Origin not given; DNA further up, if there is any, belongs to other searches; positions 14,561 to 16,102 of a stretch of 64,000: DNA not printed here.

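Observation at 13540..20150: Six-gene, translationally coupled operon joining GH39, a Tat-signal enolase-superfamily enzyme, an MFS porter, split aconitase X and a Hyi/OtnI-like isomerase: candidate undescribed acid-sugar pathway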

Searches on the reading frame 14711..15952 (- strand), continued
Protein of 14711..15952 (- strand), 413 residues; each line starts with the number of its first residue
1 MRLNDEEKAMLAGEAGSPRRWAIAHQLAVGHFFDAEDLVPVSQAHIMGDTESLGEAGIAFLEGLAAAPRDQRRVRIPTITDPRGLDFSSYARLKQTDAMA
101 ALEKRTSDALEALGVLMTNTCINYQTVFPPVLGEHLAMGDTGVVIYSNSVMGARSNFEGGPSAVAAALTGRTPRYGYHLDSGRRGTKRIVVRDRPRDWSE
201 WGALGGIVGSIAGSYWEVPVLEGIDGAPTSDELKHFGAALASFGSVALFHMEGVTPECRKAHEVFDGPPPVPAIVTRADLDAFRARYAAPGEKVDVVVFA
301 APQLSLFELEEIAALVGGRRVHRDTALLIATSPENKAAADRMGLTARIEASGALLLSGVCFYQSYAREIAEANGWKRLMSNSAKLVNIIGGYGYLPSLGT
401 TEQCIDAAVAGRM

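Call 23: find_encoding_contigs(protein=P0006, flank=10000, max_places=3)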
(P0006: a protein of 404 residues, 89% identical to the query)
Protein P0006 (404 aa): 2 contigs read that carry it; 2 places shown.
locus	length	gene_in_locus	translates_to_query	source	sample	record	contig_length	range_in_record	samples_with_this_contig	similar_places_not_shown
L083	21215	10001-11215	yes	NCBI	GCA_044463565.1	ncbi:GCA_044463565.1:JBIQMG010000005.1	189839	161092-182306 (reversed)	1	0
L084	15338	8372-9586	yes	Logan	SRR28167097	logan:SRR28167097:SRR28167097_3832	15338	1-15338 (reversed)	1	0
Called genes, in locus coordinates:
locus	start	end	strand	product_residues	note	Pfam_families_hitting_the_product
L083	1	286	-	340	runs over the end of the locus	PF13621:Cupin_8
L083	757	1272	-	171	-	PF04239:DUF421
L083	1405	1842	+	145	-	PF04120:Iron_permease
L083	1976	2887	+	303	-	PF00248:Aldo_ket_red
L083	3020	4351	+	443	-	PF07690:MFS_1 (weak)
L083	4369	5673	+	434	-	PF07690:MFS_1, PF03219:TLC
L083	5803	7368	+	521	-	PF07690:MFS_1, PF00083:Sugar_tr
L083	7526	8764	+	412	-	PF02746:MR_MLE_N, PF13378:MR_MLE_C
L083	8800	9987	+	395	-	PF07690:MFS_1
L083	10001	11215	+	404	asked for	PF04412:AcnX, PF28403:AcnX_2nd, PF28406:AcnX_3rd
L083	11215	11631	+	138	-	PF01989:AcnX_swivel_put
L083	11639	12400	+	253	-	PF01261:AP_endonuc_2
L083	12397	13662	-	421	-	PF07690:MFS_1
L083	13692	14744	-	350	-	PF03786:UxuA, PF01261:AP_endonuc_2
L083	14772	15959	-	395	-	PF02746:MR_MLE_N, PF13378:MR_MLE_C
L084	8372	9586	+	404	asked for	PF04412:AcnX, PF28403:AcnX_2nd, PF28406:AcnX_3rd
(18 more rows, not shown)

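Call 24: search_protein_families(library=pfam, proteins=[L036:4540-6813:-, L004:8998-10017:+, L053:4281-5291:+, L031:3294-4334:+, L049:2510-4180:+, L063:15867-17423:-, L072:1982-3277:+, L021:17176-19095:+, L019:6418-7248:+, L007:11715-12716:+], max_evalue=0.00001)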
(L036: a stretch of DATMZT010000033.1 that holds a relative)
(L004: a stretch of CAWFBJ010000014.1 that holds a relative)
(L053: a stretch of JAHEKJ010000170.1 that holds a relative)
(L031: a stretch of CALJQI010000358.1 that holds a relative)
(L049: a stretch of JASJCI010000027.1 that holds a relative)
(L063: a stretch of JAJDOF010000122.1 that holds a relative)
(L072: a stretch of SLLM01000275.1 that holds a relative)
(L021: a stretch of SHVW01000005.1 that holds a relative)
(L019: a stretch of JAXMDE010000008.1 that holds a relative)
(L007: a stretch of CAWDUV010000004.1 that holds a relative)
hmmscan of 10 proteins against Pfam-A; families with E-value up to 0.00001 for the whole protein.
L036:4540-6813:- (757 aa): 1 family
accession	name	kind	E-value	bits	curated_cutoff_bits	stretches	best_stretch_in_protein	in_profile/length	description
PF12228.14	DUF3604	-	1.8e-11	43.7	20.4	0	479-515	376-412/591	Protein of unknown function (DUF3604)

L004:8998-10017:+ (339 aa): 1 family
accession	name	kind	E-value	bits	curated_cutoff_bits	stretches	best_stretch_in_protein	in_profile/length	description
PF03401.19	TctC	-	1.2e-58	199.3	27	1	46-318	1-270/274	Tripartite tricarboxylate transporter family receptor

L053:4281-5291:+ (336 aa): 1 family
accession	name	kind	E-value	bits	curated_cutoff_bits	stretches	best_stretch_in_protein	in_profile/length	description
PF02668.22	TauD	-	1.3e-28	101.1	27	1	75-321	24-267/267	Taurine catabolism dioxygenase TauD, TfdA family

L031:3294-4334:+ (346 aa): 1 family
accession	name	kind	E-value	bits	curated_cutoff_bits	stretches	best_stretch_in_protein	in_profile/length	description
PF00248.27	Aldo_ket_red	-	5.6e-71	239.4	24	1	26-320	2-290/291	Aldo/keto reductase family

L049:2510-4180:+ (556 aa): 2 families
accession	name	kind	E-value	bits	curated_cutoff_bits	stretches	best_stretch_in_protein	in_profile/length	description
PF00211.25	Guanylate_cyc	-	3.5e-14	53.2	21.9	1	363-539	7-176/183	Adenylate and Guanylate cyclase catalytic domain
PF00111.32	Fer2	-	2.5e-08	34.2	21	1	269-333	17-76/77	2Fe-2S iron-sulfur cluster binding domain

L063:15867-17423:- (518 aa): 2 families
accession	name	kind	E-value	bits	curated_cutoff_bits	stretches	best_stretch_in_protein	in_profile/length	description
PF00501.34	AMP-binding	-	1.2e-77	261.8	29.9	1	10-375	2-384/384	AMP-binding enzyme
PF13193.12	AMP-binding_C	-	1e-19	71.7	24.5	1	425-500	1-76/76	AMP-binding enzyme C-terminal domain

L072:1982-3277:+ (431 aa): 1 family
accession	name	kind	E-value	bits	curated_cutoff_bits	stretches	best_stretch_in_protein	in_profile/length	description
PF06808.19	DctM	-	6.2e-87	292.5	23.8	1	15-422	1-413/413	Tripartite ATP-independent periplasmic transporter, DctM component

L021:17176-19095:+ (639 aa): 2 families
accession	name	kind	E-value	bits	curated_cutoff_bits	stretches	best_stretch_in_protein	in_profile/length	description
PF00890.30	FAD_binding_2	-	4.6e-76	257.1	20.4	1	71-453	1-414/414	FAD binding domain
PF02910.25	Succ_DH_flav_C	-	4e-20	72.5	20.8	1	509-631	1-126/130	Fumarate reductase flavoprotein C-term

L019:6418-7248:+ (276 aa): 1 family
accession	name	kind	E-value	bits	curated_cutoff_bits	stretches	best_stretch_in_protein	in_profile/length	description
PF00392.27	GntR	-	3e-16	59.2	27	1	44-105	3-64/64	Bacterial regulatory proteins, gntR family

L007:11715-12716:+ (333 aa): 1 family
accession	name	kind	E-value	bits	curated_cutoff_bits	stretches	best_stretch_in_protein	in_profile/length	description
PF03480.18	DctP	-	1.2e-41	143.3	23.4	1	33-298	4-266/286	Bacterial extracellular solute-binding protein, family 7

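Call 25: search_solved_structures(query=window:14711-15952:-, max_evalue=0.01, show_alignments=3)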
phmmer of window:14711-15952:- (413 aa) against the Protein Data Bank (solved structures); distinct sequences matched with E-value up to 0.01: 4.
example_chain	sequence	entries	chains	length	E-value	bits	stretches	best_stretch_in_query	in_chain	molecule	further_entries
7cnr_A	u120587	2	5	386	1.3e-52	182.1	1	2-405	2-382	DUF521 domain-containing protein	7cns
7cnq_A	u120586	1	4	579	1.3e-31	113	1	3-412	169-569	cis-3-hydroxy-L-proline dehydratase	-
7cnp_A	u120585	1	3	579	1.3e-31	113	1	3-412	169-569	cis-3-hydroxy-L-proline dehydratase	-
7d2r_A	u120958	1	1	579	1.3e-31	113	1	3-412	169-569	cis-3-hydroxy-L-proline dehydratase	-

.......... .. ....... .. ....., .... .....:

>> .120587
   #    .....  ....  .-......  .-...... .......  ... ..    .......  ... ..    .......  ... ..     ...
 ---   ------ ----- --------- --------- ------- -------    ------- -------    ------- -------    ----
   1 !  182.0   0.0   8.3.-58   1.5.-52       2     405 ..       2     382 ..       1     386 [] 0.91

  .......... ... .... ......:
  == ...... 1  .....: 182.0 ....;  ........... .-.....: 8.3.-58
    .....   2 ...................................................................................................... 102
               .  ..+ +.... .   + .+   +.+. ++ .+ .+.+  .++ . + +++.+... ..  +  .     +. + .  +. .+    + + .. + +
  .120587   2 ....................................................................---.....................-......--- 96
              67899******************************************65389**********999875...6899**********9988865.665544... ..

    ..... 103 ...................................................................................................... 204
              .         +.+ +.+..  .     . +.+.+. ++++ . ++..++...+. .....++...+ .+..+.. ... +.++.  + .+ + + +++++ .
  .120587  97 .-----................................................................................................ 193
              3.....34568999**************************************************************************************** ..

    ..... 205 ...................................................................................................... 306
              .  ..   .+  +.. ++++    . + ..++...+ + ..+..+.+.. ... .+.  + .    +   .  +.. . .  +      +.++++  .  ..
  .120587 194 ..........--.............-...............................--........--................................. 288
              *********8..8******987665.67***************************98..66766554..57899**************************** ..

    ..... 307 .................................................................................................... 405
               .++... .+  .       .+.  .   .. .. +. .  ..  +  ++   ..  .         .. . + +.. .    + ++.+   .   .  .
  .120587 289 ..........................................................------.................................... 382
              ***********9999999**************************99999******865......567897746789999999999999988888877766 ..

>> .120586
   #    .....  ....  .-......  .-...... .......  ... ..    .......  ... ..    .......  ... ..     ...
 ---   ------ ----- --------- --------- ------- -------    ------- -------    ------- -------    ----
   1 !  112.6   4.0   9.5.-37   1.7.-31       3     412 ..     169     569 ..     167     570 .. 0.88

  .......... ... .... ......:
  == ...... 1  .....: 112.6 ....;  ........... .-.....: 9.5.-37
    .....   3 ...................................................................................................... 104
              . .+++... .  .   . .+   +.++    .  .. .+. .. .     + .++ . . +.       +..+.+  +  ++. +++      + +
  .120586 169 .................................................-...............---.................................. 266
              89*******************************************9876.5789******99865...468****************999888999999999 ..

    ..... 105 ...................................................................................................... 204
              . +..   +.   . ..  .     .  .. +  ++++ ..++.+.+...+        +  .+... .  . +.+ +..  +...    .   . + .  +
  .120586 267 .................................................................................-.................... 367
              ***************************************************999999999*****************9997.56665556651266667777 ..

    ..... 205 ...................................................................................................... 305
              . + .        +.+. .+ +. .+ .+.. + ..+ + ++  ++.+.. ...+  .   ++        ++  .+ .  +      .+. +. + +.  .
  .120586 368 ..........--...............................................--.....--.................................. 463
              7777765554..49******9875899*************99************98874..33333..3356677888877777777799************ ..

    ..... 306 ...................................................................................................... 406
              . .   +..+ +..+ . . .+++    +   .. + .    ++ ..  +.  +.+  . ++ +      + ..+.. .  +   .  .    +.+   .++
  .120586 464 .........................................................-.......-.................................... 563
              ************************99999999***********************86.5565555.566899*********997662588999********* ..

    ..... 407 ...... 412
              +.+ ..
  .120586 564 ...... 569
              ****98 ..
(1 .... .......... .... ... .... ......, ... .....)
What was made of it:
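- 14711..15952 (-): AcnX large (catalytic) subunit of an uncharacterised bacterial Type-II subclass. It scores 182 bits to TkAcnX (7CNR) and 113 bits to AtAcnX (call 25).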

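Call 39: search_protein_families(library=pfam, proteins=[L007:9153-9923:+, L031:6088-7146:+, L048:11725-13332:+, L058:4116-4409:+, L058:3438-3983:+, L058:6769-7368:+, L028:2344-3852:+, L018:9378-9998:+, L018:8854-9390:+, L076:6863-8479:+], max_evalue=0.0001)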
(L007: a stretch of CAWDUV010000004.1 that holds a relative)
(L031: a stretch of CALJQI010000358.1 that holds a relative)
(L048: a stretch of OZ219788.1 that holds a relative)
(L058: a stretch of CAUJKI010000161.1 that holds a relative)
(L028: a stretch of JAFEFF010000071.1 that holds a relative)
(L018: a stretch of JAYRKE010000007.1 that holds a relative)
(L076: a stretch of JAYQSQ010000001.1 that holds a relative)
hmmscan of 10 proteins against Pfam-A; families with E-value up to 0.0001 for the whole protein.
L007:9153-9923:+ (256 aa): 2 families
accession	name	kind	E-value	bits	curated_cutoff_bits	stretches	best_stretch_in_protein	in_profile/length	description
PF00392.27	GntR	-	2.4e-20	72.4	27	1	18-81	1-64/64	Bacterial regulatory proteins, gntR family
PF07702.18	UTRA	-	5.8e-14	52.5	23.8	1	104-236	3-140/141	UTRA domain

L031:6088-7146:+ (352 aa): 2 families
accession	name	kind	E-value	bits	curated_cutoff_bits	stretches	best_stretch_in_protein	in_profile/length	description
PF01595.25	CNNM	-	8.2e-28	97.7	28.4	1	9-174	4-177/181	Cyclin M transmembrane N-terminal domain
PF00571.33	CBS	-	5.9e-08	33.4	24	1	265-313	8-56/57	CBS domain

L048:11725-13332:+ (535 aa): 2 families
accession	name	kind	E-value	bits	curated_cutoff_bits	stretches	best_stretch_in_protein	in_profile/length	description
PF00501.34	AMP-binding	-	3.5e-88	296.4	29.9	1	30-394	3-384/384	AMP-binding enzyme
PF13193.12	AMP-binding_C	-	2.4e-20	73.7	24.5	1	445-520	1-76/76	AMP-binding enzyme C-terminal domain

L058:4116-4409:+ (97 aa): 1 family
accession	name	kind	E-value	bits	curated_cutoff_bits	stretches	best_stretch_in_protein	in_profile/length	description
PF06620.16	DUF1150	-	2.8e-27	95.1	25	1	23-97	2-76/76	Protein of unknown function (DUF1150)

L058:3438-3983:+ (181 aa): 1 family
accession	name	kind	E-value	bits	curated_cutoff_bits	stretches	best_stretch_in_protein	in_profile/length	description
PF00011.27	HSP20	-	1.7e-16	60.6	20.8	1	85-175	6-101/102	Hsp20/alpha crystallin family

L058:6769-7368:+ (199 aa): 1 family
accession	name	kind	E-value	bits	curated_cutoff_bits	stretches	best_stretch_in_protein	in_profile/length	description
PF09411.16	PagL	-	4.1e-19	69.5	23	1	117-198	58-136/136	Lipid A 3-O-deacylase (PagL)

L028:2344-3852:+ (502 aa): 3 families
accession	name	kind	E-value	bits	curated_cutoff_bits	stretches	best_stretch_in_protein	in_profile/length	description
PF00884.28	Sulfatase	-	4e-40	138.4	25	1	2-393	2-301/301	Sulfatase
PF16347.10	SGSH_C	-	9.6e-14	52.2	29.3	1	341-486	1-149/154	N-sulphoglucosamine sulphohydrolase, C-terminal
PF01663.27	Phosphodiest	-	2.4e-09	37.7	23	1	4-71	2-67/342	Type I phosphodiesterase / nucleotide pyrophosphatase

L018:9378-9998:+ (206 aa): 1 family
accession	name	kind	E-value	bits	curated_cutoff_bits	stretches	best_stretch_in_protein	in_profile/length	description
PF02775.26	TPP_enzyme_C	-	1.2e-19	71.1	21.9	1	46-161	26-150/151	Thiamine pyrophosphate enzyme, C-terminal TPP binding domain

L018:8854-9390:+ (178 aa): 1 family
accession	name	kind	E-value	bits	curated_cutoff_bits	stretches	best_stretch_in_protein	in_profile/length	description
PF02776.23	TPP_enzyme_N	-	3.7e-10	40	26.8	1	10-110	3-103/119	Thiamine pyrophosphate enzyme, N-terminal TPP binding domain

L076:6863-8479:+ (538 aa): 4 families
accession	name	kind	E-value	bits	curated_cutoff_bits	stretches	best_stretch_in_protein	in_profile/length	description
PF00732.25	GMC_oxred_N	-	9.8e-51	173.1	23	1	8-298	1-217/218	GMC oxidoreductase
PF05199.19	GMC_oxred_C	-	2.6e-34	119.2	24.6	1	393-526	1-139/139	GMC oxidoreductase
PF00890.30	FAD_binding_2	-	8.3e-06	25.7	20.4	0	213-263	156-207/414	FAD binding domain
PF01266.30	DAO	-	3.3e-05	24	27.9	0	9-41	1-33/353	FAD dependent oxidoreductase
